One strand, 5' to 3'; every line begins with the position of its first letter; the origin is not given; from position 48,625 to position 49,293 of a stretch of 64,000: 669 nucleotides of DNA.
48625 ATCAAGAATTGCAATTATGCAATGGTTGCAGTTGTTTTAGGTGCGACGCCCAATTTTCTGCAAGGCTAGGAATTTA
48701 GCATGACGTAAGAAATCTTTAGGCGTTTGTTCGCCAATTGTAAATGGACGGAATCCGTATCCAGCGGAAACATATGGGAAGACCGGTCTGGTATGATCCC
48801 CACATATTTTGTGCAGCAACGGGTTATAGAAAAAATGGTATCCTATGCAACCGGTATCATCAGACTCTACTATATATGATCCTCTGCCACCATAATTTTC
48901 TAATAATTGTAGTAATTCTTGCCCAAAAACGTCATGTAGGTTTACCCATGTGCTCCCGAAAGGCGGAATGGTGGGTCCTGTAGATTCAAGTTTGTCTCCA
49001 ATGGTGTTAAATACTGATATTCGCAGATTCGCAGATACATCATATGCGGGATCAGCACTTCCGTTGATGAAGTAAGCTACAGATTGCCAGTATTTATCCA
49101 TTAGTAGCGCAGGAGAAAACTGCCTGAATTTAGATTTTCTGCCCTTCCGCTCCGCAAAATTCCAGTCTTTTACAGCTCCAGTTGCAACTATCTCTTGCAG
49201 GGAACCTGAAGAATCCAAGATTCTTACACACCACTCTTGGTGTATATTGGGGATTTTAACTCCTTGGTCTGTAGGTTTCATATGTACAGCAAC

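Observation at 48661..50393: Tandem pair of unknown, internally duplicated proteins between methyltransferases, next to wzt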

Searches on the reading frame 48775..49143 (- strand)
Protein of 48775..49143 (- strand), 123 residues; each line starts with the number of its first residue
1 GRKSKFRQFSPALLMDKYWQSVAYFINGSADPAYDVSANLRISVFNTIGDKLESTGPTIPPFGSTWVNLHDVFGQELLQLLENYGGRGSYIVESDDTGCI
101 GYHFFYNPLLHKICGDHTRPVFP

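Call 78: search_solved_structures(query=A8, max_evalue=10, show_alignments=2)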
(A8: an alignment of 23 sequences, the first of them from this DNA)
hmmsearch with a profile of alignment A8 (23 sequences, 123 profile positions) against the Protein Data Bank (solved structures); distinct sequences matched with E-value up to 10: 43.
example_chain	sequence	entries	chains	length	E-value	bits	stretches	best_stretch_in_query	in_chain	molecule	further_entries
3eex_A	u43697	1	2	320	0.18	14.6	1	5-59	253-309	Outer Surface Protein A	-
5z1o_A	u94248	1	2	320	0.19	14.4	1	5-59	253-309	Outer Surface Protein A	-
3cka_A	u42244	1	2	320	0.22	14.3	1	5-59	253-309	Outer surface protein A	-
5ys7_A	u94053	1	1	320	0.24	14.2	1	5-59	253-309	Outer Surface Protein A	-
3ec5_A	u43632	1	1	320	0.29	13.9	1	5-59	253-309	Outer Surface Protein A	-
6kwv_O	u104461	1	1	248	0.35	13.6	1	5-59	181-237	Outer surface protein A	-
8tvj_E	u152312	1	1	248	0.36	13.6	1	5-59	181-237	Outer surface protein A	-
8tvd_E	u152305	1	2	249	0.37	13.6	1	5-59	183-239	Outer surface protein A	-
3ckf_A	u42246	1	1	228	0.37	13.5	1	5-59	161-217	Outer surface protein A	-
8xwg_A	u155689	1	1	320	0.37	13.5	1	5-59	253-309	Outer Surface Protein A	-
7jwg_C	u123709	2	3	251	0.37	13.5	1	5-59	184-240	Outer surface protein A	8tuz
7t25_E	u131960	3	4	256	0.39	13.5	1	5-59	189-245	Outer surface protein A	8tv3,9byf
1fj1_E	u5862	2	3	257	0.4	13.4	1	5-59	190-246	OUTER SURFACE PROTEIN A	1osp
2i5v_O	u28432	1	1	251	0.45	13.3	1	5-59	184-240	Outer surface protein A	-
2ol6_O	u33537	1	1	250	0.45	13.3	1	5-59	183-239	Outer surface protein A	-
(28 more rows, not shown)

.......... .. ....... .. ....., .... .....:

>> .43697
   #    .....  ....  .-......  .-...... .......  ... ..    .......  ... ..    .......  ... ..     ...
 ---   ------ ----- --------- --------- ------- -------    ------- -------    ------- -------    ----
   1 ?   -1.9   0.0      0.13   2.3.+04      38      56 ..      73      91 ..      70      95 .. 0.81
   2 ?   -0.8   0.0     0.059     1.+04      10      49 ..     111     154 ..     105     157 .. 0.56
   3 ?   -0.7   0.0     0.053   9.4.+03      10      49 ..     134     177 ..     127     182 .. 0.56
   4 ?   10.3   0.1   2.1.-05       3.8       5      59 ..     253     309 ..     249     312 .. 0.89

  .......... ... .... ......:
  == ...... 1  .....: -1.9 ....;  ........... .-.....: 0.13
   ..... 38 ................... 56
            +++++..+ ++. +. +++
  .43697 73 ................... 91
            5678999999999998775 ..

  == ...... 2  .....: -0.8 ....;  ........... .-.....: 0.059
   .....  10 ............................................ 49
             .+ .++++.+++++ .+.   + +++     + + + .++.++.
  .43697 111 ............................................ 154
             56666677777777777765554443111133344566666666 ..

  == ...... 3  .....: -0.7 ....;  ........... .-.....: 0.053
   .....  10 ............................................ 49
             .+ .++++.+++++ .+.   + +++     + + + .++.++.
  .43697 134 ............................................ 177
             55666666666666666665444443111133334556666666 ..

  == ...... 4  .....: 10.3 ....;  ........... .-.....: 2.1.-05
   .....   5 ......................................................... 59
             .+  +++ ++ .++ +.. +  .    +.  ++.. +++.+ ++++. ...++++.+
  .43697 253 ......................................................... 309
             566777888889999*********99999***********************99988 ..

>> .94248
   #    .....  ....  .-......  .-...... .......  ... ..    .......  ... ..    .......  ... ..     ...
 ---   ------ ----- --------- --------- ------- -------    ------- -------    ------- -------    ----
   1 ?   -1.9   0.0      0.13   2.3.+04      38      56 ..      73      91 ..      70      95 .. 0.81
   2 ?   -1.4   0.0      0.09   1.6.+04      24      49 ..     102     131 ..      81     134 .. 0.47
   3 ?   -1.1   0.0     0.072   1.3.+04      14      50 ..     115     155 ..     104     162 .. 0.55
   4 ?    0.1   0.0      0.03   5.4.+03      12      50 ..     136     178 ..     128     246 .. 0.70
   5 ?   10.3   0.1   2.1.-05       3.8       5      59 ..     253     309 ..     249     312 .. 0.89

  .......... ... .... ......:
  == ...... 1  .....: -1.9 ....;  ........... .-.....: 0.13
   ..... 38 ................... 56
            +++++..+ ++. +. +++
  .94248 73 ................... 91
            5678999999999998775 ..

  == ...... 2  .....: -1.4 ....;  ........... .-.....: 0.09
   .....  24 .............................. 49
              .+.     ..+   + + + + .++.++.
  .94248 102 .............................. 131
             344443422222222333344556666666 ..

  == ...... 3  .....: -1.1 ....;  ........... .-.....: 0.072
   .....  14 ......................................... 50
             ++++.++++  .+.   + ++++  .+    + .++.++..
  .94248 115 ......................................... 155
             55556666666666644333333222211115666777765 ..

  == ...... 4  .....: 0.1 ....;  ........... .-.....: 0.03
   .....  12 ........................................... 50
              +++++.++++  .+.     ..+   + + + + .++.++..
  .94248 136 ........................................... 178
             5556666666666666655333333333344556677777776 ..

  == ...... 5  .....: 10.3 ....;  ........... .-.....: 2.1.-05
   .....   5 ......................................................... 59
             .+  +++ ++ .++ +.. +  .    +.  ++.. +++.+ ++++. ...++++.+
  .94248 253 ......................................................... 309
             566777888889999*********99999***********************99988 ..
